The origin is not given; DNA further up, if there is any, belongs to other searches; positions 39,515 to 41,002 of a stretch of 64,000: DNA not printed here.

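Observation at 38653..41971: Epimerase + DegT aminotransferase + Gfo/Idh/MocA oxidoreductase trio: GnnA/GnnB-like route to a 3-amino (GlcNAc3N-type) or 4-amino sugar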

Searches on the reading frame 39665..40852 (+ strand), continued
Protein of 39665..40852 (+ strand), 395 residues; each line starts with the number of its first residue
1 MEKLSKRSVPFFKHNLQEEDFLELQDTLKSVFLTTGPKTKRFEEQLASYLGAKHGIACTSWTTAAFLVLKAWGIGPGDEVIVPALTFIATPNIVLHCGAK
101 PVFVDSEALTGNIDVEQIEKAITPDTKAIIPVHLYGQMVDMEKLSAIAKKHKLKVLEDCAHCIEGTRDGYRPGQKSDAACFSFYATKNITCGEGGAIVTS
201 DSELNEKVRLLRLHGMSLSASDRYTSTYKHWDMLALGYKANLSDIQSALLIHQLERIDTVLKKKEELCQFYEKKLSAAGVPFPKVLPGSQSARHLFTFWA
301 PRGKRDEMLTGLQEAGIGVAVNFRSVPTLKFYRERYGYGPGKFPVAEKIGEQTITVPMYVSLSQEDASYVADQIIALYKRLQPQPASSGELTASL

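Call 86: search_protein_families(library=pfam, max_evalue=0.00001, proteins=[L097:450-1394:+, L097:1381-2016:+, L097:3571-5121:+, L104:2013-3929:+, L104:5237-6169:+, L104:6176-8038:+, L112:1868-3418:+, L135:7590-9998:+, L155:3809-5014:+, L099:455-1621:+])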
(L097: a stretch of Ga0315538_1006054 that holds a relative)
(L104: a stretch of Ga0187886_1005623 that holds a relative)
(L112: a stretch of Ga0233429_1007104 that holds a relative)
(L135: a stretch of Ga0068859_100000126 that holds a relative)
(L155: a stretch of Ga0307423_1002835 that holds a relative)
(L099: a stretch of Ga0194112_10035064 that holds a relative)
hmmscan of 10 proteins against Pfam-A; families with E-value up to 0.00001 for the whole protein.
L097:450-1394:+ (314 aa): 5 families
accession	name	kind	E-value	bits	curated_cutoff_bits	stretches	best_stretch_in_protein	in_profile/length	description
PF08241.18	Methyltransf_11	-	3.7e-17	63.2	21.2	1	103-193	1-95/95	Methyltransferase domain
PF13489.12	Methyltransf_23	-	6.9e-17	62.1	27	1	82-210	5-124/164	Methyltransferase domain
PF13649.12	Methyltransf_25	-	1.9e-13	51.4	27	1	103-189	2-97/97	Methyltransferase domain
PF08242.18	Methyltransf_12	-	5.5e-11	43.5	30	1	103-191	1-98/98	Methyltransferase domain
PF13847.12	Methyltransf_31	-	6.9e-11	42.5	27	1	99-197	4-113/145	Methyltransferase domain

L097:1381-2016:+ (211 aa): 7 families
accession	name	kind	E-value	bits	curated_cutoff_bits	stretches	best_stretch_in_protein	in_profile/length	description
PF13649.12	Methyltransf_25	-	1.1e-12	48.9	27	1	47-140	1-97/97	Methyltransferase domain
PF13489.12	Methyltransf_23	-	1.9e-12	47.6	27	1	34-192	13-161/164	Methyltransferase domain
PF08241.18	Methyltransf_11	-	2.2e-10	41.5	21.2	1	48-144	1-95/95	Methyltransferase domain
PF08242.18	Methyltransf_12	-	1.8e-09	38.6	30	1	48-142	1-98/98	Methyltransferase domain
PF13847.12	Methyltransf_31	-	1.3e-07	31.9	27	1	47-148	7-113/145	Methyltransferase domain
PF02390.23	Methyltransf_4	-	1e-06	28.8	24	1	45-102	3-62/173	Putative methyltransferase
PF05175.20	MTS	-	7e-06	26.2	23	0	43-100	31-90/170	Methyltransferase small domain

L097:3571-5121:+ (516 aa): 1 family
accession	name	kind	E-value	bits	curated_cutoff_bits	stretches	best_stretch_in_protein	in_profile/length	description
PF13231.12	PMT_2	-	7.8e-06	26.6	26.1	1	143-221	14-92/160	Dolichyl-phosphate-mannose-protein mannosyltransferase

L104:2013-3929:+ (638 aa): 0 families

L104:5237-6169:+ (310 aa): 2 families
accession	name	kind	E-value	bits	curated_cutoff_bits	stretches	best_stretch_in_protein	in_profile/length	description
PF04055.27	Radical_SAM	-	7.7e-16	59.1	29.5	1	30-165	4-139/166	Radical SAM superfamily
PF13186.11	SPASM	-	9.2e-12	45.5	21.5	1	231-298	1-67/67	Iron-sulfur cluster-binding domain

L104:6176-8038:+ (620 aa): 3 families
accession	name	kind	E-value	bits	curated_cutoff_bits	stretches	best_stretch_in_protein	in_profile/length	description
PF00733.27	Asn_synthase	-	1.2e-85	288.7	21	1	236-615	2-353/354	Asparagine synthase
PF13537.11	GATase_7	-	4.1e-47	159.7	25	1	44-162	2-122/123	Glutamine amidotransferase domain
PF13522.11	GATase_6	-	2.2e-41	141.4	27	1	28-157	1-130/130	Glutamine amidotransferase domain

L112:1868-3418:+ (516 aa): 2 families
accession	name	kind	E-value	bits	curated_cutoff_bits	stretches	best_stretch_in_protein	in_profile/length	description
PF04055.27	Radical_SAM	-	5.9e-20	72.5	29.5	1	219-384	2-165/166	Radical SAM superfamily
PF02310.24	B12-binding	-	5.7e-15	55.7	32.1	1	34-149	9-114/121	B12 binding domain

L135:7590-9998:+ (802 aa): 0 families

L155:3809-5014:+ (401 aa): 1 family
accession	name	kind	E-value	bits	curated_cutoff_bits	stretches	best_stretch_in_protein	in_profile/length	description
PF13231.12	PMT_2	-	7.2e-10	39.7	26.1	1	69-219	3-159/160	Dolichyl-phosphate-mannose-protein mannosyltransferase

L099:455-1621:+ (388 aa): 5 families
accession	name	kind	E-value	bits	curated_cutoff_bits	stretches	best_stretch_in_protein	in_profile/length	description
PF13489.12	Methyltransf_23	-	3e-19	69.8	27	1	168-317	9-164/164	Methyltransferase domain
PF08241.18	Methyltransf_11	-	1.9e-16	60.9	21.2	1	187-276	1-95/95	Methyltransferase domain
PF08242.18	Methyltransf_12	-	1.8e-13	51.5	30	1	187-274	1-98/98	Methyltransferase domain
PF13649.12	Methyltransf_25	-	1.4e-12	48.6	27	1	186-272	1-97/97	Methyltransferase domain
PF13847.12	Methyltransf_31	-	3.8e-07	30.3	27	1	182-283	3-117/145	Methyltransferase domain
